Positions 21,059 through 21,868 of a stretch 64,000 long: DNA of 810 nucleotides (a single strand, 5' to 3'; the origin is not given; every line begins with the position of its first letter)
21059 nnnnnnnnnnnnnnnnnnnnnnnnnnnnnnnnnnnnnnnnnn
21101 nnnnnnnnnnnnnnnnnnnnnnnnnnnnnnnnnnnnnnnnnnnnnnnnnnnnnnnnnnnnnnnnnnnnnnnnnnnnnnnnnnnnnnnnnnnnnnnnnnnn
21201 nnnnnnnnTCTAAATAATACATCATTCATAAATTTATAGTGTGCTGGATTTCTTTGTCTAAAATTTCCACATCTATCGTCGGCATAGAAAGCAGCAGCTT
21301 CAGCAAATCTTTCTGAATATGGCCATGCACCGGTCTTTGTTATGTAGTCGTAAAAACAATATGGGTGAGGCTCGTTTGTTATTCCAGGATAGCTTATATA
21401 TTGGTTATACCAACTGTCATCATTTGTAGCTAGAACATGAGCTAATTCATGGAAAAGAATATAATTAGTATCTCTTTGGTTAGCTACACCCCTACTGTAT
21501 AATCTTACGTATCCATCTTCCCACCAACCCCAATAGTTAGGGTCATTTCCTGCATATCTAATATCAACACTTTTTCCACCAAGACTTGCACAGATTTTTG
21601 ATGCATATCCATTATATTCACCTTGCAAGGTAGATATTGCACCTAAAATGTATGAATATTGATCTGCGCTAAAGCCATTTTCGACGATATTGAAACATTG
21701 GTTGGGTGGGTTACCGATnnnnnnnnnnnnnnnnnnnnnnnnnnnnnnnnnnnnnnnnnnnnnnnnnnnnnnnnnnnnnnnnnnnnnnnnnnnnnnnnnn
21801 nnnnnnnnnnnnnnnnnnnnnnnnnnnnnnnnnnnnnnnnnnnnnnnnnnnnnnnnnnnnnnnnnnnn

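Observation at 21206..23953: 915-aa chimeric protein: coiled-coil N-domain, Gly/Ala-rich polytopic core, extracellular HExxH domain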

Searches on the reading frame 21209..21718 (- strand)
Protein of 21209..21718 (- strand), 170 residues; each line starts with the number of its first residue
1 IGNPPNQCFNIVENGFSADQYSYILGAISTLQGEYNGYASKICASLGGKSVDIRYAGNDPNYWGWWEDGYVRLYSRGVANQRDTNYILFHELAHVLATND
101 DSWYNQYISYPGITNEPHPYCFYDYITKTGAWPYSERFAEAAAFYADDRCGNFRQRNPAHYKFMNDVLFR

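Call 15: search_solved_structures(query=A2, max_evalue=10, show_alignments=3)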
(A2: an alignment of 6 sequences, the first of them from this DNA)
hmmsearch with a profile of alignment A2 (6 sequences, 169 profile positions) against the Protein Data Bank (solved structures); distinct sequences matched with E-value up to 10: 10.
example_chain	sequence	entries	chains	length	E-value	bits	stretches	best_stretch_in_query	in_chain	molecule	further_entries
6fpc_A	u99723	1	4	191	0.011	18.8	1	87-165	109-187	PRO-PRO endopeptidase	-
1r5b_A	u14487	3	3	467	0.1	15.6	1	45-134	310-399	Eukaryotic peptide chain release factor GTP-binding subunit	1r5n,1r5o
2l0r_A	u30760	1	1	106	0.24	14.4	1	88-167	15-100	Lethal factor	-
6bvd_A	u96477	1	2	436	0.4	13.7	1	59-116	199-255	Light Chain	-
3e20_A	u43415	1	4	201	0.4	13.7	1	45-134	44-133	Eukaryotic peptide chain release factor GTP-binding subunit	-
9urd_A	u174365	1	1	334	0.53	13.3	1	86-163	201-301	Substrate import-associated zinc metallohydrolase lipoprotein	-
2qr4_A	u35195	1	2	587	0.55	13.2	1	21-106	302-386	Peptidase M3B, oligoendopeptidase F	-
1ex0_A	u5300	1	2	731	1.1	12.3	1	90-147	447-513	COAGULATION FACTOR XIII A CHAIN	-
1af0_A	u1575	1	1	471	1.4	11.9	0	143-164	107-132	SERRATIA PROTEASE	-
6zw0_A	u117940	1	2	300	2.6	11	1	61-96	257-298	Connectase MJ0548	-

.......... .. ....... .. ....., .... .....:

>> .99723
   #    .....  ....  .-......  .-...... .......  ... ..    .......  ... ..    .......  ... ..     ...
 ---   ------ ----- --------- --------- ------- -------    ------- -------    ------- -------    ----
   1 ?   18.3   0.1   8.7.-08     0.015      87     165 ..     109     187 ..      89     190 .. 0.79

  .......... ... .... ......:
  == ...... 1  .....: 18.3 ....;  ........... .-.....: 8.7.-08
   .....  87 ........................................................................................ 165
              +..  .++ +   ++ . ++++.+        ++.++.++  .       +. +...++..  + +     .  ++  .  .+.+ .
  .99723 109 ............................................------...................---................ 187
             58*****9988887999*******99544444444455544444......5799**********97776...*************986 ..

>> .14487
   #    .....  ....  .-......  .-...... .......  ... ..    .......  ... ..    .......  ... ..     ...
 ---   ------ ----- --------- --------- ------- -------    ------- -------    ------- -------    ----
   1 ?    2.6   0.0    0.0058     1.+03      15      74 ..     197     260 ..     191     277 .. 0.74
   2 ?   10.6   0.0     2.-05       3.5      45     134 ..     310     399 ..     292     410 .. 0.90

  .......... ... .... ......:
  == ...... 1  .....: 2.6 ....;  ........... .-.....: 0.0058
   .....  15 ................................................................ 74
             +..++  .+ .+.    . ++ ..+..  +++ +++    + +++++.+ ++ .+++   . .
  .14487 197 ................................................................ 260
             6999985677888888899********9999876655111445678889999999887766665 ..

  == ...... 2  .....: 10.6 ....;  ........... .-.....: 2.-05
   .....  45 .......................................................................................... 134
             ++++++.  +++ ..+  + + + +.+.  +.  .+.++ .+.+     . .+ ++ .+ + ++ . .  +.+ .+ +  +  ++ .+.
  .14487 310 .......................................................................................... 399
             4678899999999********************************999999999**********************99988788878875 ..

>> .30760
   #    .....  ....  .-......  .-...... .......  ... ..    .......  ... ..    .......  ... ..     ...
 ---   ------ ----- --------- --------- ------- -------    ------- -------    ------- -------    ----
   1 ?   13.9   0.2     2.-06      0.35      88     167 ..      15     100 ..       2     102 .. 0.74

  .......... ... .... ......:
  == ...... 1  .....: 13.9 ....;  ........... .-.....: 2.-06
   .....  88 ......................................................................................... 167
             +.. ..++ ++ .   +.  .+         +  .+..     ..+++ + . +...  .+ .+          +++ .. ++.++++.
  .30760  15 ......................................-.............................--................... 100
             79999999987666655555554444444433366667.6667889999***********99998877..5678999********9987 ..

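Call 21: search_protein_representatives(alignment_id=A2)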
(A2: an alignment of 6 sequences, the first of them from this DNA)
Query: 6 sequences, 169 profile positions. Proteins with E-value up to 0.001 (for the whole library): 597; up to 1e-10: 366; up to 1e-30: 81. The best 150 are listed.
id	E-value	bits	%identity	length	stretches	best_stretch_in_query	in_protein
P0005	1.4e-63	230.0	-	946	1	1-167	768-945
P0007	4.8e-63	228.2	-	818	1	1-169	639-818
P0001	1.4e-60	220.3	-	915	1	1-168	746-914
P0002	3.2e-59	215.8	-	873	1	1-169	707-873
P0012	2.2e-56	206.5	-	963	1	1-167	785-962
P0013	3.8e-53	196.0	-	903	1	1-169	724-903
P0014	3.9e-51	189.5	-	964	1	1-167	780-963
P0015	5.6e-51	189.0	-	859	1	1-167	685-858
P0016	5.0e-50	185.9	-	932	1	1-167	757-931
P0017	2.4e-49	183.7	-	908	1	1-167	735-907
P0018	1.4e-48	181.1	-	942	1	1-167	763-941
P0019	1.7e-48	180.9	-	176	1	2-167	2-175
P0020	2.2e-48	180.5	-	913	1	1-167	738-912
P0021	6.4e-47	175.7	-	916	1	2-168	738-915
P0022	2.4e-46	173.9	-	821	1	1-169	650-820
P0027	8.6e-40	152.6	-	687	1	1-167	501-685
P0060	9.3e-35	136.2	-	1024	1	1-168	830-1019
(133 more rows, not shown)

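Call 28: search_solved_structures(query=A3, max_evalue=10, show_alignments=4)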
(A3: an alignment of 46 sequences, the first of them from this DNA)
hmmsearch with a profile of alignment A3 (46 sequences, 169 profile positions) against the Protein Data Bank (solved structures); distinct sequences matched with E-value up to 10: 32.
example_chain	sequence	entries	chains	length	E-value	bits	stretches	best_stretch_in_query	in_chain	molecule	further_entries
6r52_A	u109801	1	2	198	0.00031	23.9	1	71-164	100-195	Pro-Pro endopeptidase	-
6r53_A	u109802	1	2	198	0.00034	23.8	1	72-164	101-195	Pro-Pro endopeptidase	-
5a0p_A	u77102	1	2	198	0.00035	23.7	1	71-164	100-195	ZINC METALLOPROTEASE ZMP1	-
6r55_A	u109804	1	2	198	0.00036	23.7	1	71-164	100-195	Pro-Pro endopeptidase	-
6r56_A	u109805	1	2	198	0.00036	23.7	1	72-164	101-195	Pro-Pro endopeptidase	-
2n6j_A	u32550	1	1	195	0.00037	23.7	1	65-164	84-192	Zinc metalloprotease Zmp1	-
5n12_A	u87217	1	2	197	0.00038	23.6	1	71-164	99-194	Pro-Pro endopeptidase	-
6r5a_A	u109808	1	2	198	0.00044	23.4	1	73-164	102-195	Pro-Pro endopeptidase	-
6r54_A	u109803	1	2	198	0.00055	23.1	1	71-164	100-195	Pro-Pro endopeptidase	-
2l0r_A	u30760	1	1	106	0.0024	21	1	86-166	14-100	Lethal factor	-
6fpc_A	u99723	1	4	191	0.003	20.7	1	82-165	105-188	PRO-PRO endopeptidase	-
5a0r_A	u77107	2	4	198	0.01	18.9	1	79-164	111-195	ZINC METALLOPROTEASE ZMP1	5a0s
9g0j_A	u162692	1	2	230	0.011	18.9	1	87-164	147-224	ATLF-like domain-containing protein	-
6r59_A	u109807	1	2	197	0.014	18.6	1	80-164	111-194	Pro-Pro endopeptidase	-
5a0x_A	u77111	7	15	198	0.014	18.6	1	80-164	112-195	ZINC METALLOPROTEASE ZMP1 | Pro-Pro endopeptidase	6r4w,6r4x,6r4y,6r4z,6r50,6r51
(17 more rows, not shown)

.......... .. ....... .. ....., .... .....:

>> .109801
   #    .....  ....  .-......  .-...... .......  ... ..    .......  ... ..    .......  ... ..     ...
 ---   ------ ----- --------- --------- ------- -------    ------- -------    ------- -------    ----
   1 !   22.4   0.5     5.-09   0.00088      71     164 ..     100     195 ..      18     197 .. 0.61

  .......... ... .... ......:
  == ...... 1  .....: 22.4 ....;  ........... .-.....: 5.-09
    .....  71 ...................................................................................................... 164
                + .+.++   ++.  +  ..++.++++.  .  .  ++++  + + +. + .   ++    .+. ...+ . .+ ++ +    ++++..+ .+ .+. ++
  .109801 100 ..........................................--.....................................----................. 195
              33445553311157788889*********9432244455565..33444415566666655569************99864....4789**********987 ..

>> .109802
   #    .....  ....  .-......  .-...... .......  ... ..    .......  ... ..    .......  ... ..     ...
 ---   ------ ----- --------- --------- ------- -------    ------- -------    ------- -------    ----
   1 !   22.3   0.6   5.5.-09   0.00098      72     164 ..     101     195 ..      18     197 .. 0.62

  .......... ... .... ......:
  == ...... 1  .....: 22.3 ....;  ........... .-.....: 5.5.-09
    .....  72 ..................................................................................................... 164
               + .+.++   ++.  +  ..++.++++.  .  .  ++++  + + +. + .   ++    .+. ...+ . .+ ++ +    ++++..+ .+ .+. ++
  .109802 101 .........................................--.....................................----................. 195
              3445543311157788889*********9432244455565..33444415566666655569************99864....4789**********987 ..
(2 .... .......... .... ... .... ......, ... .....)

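Call 33: predict_structure(alignment_id=A3)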
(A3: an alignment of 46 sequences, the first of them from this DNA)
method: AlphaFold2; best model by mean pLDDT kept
length: 170 residues; sequences in the alignment: 46
mean_pLDDT: 92.0   pTM: 0.89
mean pLDDT of the five models: 92.0, 90.7, 90.1, 90.0, 89.7
residues with pLDDT >= 90: 143; 70-90: 13; 50-70: 12; < 50: 2
segments of 3 or more residues with pLDDT < 50: none
pLDDT, mean of each block of 10 residues (from residue 1): 78 96 98 97 95 97 94 98 97 96 95 93 63 81 94 96 97
secondary structure, 60 per line:
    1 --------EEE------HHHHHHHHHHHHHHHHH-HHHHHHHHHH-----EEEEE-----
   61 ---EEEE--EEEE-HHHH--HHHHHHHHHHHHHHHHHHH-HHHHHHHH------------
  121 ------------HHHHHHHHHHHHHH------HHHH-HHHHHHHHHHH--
elements in order: E9-11 H18-34 H36-45 E51-55 E64-67 E70-73 H75-78 H81-99 H101-108 H133-146 H153-156 H158-168

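Call 36: fold_search(model_id=the predicted structure, library=pdb)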
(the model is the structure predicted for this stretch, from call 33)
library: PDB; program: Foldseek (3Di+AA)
matches with E <= 10: 209; with E <= 0.001: 0
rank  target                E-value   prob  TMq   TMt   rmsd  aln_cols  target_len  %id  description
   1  1pwu_A                1.5e-02  1.00  0.57  0.16   7.2       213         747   12  Crystal Structure of Anthrax Lethal Factor complexed with (3-(N-hydroxycarboxamido)-2-isobutylpropanoyl-Trp-methylamid (released 2004-02-03)
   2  1j7n_A                1.7e-02  1.00  0.49  0.15   8.6       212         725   10  Anthrax Toxin Lethal factor (released 2001-11-07)
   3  6psn_L                2.6e-02  1.00  0.53  0.43   9.1       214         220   10  Anthrax toxin protective antigen channels bound to lethal factor (released 2020-03-04)
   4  1j7n_B                3.5e-02  0.99  0.52  0.15   9.5       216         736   11  Anthrax Toxin Lethal factor (released 2001-11-07)
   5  1pwp_A                4.3e-02  0.99  0.51  0.15   8.2       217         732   12  Crystal Structure of the Anthrax Lethal Factor complexed with Small Molecule Inhibitor NSC 12155 (released 2004-01-13)
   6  9g5j_C                4.8e-02  0.99  0.51  0.43   6.4       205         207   14  Structure of the PRO-PRO endopeptidase (PPEP-3) E153A Y189F in complex with substrate peptide Ac-EPLPPPP-NH2 from Geob (released 2025-07-30)
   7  3cia_D                1.1e-01  0.57  0.31  0.12  12.8       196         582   12  Crystal structure of cold-aminopeptidase from Colwellia psychrerythraea (released 2008-07-01)
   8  1pwv_B                1.2e-01  0.97  0.53  0.16   8.0       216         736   12  Crystal structure of Anthrax Lethal Factor wild-type protein complexed with an optimised peptide substrate. (released 2004-02-03)
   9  6mdx_A                1.4e-01  0.94  0.33  0.31   7.6       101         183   15  Mechanism of protease dependent DPC repair (released 2019-04-10)
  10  6r5b_A                1.5e-01  0.96  0.53  0.48   6.5       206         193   14  Crystal structure of PPEP-1(W103H/E143A/Y178F) in complex with substrate peptide Ac-EVNPPVP-CONH2 (released 2019-06-12)
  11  5ln5_A                2.3e-01  0.82  0.33  0.44   5.2       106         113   19  Crystal structure of the Wss1 E203Q mutant from S. pombe (released 2016-11-09)
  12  3cia_A                2.3e-01  0.77  0.34  0.12   7.1       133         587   18  Crystal structure of cold-aminopeptidase from Colwellia psychrerythraea (released 2008-07-01)
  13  6mdw                  2.4e-01  0.92  0.32  0.30   3.6        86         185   17  Mechanism of protease dependent DPC repair (released 2019-04-10)
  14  6uzb_H                2.6e-01  0.85  0.49  0.15   9.6       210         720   11  Anthrax toxin protective antigen channels bound to edema factor (released 2020-03-04)
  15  8sln_A                2.6e-01  0.72  0.36  0.27  12.0       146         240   12  Crystal structure of Deinococcus geothermalis PprI complexed with ssDNA (released 2024-03-13)
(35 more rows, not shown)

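Call 78: search_protein_families(library=pfam, alignment_id=A3, max_evalue=0.1)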
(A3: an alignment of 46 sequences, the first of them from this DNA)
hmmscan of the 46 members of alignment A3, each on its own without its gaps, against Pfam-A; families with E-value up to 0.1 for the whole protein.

A. member 1, seq(170 aa): 1 family
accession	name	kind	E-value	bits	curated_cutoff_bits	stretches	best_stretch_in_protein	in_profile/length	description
PF09471.16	Peptidase_M64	-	4.4e-05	23.2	26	1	58-119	119-177/302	IgA Peptidase M64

B. families by the number of members that match (of 46 scanned): 16 families
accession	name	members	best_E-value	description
PF13688.12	Reprolysin_5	8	0.00034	Metallo-peptidase family M12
PF15890.11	Peptidase_Mx1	6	0.00051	Putative zinc-binding metallo-peptidase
PF09471.16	Peptidase_M64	5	4.4e-05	IgA Peptidase M64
PF19527.4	DUF6055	3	0.0042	Family of unknown function (DUF6055)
PF12388.14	Peptidase_M57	3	0.0052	Dual-action HEIGH metallo-peptidase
PF13582.12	Reprolysin_3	2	0.044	Metallo-peptidase family M12B Reprolysin-like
PF13574.12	Reprolysin_2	2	0.07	Metallo-peptidase family M12B Reprolysin-like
PF13485.12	Peptidase_MA_2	1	0.0008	Peptidase MA superfamily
PF01400.30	Astacin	1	0.0041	Astacin (Peptidase family M12A)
PF20624.3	DMRT5_DMB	1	0.012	DMRT5, DMB domain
PF22645.1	GKRP_SIS_N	1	0.021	Glucokinase regulatory protein N-terminal SIS domain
PF15887.11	Peptidase_Mx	1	0.044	Putative zinc-binding metallo-peptidase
PF13699.11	eCIS_core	1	0.072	eCIS core domain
PF01435.24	Peptidase_M48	1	0.073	Peptidase family M48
PF25551.1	DUF7929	1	0.08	Domain of unknown function (DUF7929)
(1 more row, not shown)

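Call 85: find_encoding_contigs(protein=P0060, flank=7000, max_places=1)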
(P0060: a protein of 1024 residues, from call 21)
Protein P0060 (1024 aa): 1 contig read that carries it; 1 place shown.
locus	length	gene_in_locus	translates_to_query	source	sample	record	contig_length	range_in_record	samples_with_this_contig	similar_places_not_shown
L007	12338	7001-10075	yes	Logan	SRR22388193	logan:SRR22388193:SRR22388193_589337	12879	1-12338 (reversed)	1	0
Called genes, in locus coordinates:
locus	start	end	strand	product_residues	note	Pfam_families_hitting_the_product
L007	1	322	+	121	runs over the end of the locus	PF05635:23S_rRNA_IVP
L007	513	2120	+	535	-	PF12666:PrgI, PF13620:CarboxypepD_reg (faint)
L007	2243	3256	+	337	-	PF26593:TraC-like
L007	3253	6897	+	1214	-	PF14890:Intein_splicing, PF14528:LAGLIDADG_3, PF12846:AAA_10 (faint), PF19044:P-loop_TraG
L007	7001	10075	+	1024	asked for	-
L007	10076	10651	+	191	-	-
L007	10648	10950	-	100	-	PF05258:DciA (weak)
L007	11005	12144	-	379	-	PF00712:DNA_pol3_beta, PF02767:DNA_pol3_beta_2, PF02768:DNA_pol3_beta_3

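Call 86: find_encoding_contigs(protein=P0027, flank=7000, max_places=1)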
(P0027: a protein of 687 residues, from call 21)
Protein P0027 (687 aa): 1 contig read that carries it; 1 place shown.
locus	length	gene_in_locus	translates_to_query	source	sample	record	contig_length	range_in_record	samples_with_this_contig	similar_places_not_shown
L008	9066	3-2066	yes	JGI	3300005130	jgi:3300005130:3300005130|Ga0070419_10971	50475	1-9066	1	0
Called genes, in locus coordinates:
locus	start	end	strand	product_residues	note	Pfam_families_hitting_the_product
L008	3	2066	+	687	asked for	?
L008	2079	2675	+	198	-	-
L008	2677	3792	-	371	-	PF00712:DNA_pol3_beta, PF02767:DNA_pol3_beta_2, PF02768:DNA_pol3_beta_3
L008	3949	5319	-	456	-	PF00308:Bac_DnaA, PF00004:AAA (weak), PF08299:Bac_DnaA_C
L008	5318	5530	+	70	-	-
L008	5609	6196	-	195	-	-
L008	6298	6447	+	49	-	PF00468:Ribosomal_L34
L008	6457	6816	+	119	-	PF00825:Ribonuclease_P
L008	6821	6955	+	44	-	PF01809:YidD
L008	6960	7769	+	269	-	PF02096:60KD_IMP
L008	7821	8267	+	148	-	PF13083:KH_KhpA-B, PF01424:R3H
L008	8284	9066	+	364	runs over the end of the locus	PF04932:Wzy_C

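Call 108: fold_search(model_id=the predicted structure, library=viral)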
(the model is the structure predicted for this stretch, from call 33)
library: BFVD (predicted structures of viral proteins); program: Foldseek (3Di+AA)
matches with E <= 10: 188; with E <= 0.001: 0
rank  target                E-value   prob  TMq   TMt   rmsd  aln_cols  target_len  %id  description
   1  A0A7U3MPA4            3.4e-03  1.00  0.55  0.31  10.0       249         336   14  (no name in the UniProt tables at hand)
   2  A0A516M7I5            6.3e-03  1.00  0.52  0.41   7.7       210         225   14  (no name in the UniProt tables at hand)
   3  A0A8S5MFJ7            7.0e-03  1.00  0.50  0.19   6.1       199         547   12  Minor capsid protein [Myoviridae sp. ctguh8]
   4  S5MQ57                8.1e-03  1.00  0.46  0.47   9.7       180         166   13  Uncharacterized protein [Sinorhizobium phage phiM12]
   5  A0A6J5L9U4            8.5e-03  1.00  0.45  0.58   9.3       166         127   14  Uncharacterized protein [uncultured Caudovirales phage]
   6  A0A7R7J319            8.5e-03  1.00  0.39  0.37   6.6       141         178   16  (no name in the UniProt tables at hand)
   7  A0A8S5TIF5            1.0e-02  1.00  0.51  0.21   5.8       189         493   16  Minor capsid component [Myoviridae sp. ct9dX1]
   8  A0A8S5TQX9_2          1.2e-02  1.00  0.43  0.09   7.8       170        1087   15  Uncharacterized protein [Myoviridae sp. ctY1522]
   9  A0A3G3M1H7            1.5e-02  1.00  0.51  0.29   5.6       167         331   11  (no name in the UniProt tables at hand)
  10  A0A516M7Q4            1.5e-02  1.00  0.46  0.24  10.2       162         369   12  (no name in the UniProt tables at hand)
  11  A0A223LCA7            1.7e-02  1.00  0.49  0.41   8.7       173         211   16  IrrE N-terminal-like domain-containing protein [Bacillus phage PBS1]
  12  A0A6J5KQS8            1.7e-02  1.00  0.35  0.32   5.9       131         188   14  Uncharacterized protein [uncultured Caudovirales phage]
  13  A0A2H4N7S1            1.7e-02  0.99  0.39  0.46   7.6       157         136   16  (no name in the UniProt tables at hand)
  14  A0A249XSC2            2.4e-02  0.99  0.42  0.40   9.5       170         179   15  Uncharacterized protein [Mycobacterium phage Phabba]
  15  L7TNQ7                3.1e-02  0.99  0.52  0.11   6.1       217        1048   12  Uncharacterized protein [Haloarcula vallismortis tailed virus 1]
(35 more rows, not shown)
